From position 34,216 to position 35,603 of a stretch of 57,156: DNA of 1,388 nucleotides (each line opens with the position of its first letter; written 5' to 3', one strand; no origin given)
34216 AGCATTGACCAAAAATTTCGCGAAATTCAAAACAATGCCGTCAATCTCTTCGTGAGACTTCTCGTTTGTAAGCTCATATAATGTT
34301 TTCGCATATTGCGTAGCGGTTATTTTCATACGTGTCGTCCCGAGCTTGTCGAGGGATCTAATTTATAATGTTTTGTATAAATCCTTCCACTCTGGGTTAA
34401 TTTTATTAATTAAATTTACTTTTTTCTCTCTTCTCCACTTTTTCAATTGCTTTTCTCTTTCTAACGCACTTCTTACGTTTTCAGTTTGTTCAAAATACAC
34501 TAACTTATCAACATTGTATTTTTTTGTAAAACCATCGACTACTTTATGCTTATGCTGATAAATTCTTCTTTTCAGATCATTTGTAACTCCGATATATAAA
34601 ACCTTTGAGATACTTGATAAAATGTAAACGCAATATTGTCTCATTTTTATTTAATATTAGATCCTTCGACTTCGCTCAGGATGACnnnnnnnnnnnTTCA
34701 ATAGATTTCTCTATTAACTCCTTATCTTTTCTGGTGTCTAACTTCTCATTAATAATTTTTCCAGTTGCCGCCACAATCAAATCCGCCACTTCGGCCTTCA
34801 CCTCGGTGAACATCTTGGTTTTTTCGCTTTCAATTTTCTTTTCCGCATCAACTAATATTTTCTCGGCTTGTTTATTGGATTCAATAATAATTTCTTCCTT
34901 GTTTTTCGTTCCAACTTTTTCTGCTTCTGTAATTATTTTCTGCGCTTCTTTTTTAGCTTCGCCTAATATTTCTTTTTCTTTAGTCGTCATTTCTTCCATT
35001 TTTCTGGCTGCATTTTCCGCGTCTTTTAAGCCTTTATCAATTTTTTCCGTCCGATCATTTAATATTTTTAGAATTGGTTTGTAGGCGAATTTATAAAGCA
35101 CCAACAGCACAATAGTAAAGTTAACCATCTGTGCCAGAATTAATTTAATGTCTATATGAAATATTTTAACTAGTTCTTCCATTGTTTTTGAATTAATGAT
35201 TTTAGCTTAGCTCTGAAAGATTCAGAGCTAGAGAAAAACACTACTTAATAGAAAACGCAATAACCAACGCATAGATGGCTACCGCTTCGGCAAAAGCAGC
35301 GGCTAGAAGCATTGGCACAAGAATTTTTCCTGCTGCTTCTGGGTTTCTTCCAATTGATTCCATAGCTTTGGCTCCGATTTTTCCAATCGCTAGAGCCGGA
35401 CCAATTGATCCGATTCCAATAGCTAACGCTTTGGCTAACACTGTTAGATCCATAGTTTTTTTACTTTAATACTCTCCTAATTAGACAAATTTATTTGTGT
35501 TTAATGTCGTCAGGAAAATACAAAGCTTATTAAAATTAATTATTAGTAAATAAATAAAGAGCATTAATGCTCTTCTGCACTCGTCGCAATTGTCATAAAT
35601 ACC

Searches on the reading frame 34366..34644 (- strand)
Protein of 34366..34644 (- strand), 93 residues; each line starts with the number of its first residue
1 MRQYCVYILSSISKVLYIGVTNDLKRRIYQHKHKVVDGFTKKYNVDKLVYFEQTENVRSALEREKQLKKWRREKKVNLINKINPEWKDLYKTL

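Call 9: search_protein_families(library=pfam, proteins=[window:34366-34644:-], max_evalue=0.01)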
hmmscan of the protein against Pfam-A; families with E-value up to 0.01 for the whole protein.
window:34366-34644:- (93 aa): 2 families
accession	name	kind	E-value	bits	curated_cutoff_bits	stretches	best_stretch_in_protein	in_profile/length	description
PF01541.30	GIY-YIG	-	9.2e-17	61.6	22.6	1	3-77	1-78/78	GIY-YIG catalytic domain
PF10544.15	T5orf172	-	0.002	19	20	1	5-70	2-66/101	T5orf172 domain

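Call 31: search_protein_families(library=ncbifam, proteins=[window:34366-34644:-], max_evalue=0.01)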
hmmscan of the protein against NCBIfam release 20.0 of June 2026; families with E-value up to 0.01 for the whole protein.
window:34366-34644:- (93 aa): 0 families

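Call 50: search_solved_structures(query=window:34366-34644:-, max_evalue=1)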
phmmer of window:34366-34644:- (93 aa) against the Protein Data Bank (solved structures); distinct sequences matched with E-value up to 1: 5.
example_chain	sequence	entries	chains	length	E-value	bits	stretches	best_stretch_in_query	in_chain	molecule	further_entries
1zg2_A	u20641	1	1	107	0.061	16.7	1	4-81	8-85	Hypothetical UPF0213 protein BH0048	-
7cq2_A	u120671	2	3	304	0.095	16.1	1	4-39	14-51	Structure-specific endonuclease subunit SLX1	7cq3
7cq4_A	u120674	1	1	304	0.32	14.4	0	4-39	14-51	Structure-specific endonuclease subunit SLX1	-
1g71_A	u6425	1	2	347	0.73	13.2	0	11-43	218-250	DNA PRIMASE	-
28ye_Z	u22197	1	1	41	0.87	13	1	56-87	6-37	Large ribosomal subunit protein bL36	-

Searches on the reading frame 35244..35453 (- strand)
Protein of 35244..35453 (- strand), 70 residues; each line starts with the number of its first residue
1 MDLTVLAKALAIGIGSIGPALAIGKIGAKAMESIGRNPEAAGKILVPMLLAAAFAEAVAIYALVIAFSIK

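Call 9: search_protein_families(library=pfam, proteins=[window:35244-35453:-], max_evalue=0.01)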
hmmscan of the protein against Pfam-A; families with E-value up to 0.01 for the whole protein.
window:35244-35453:- (70 aa): 1 family
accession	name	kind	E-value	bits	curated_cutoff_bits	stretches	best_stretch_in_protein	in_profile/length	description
PF00137.26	ATP-synt_C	-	4.7e-17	62.4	24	1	7-67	2-58/60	ATP synthase subunit C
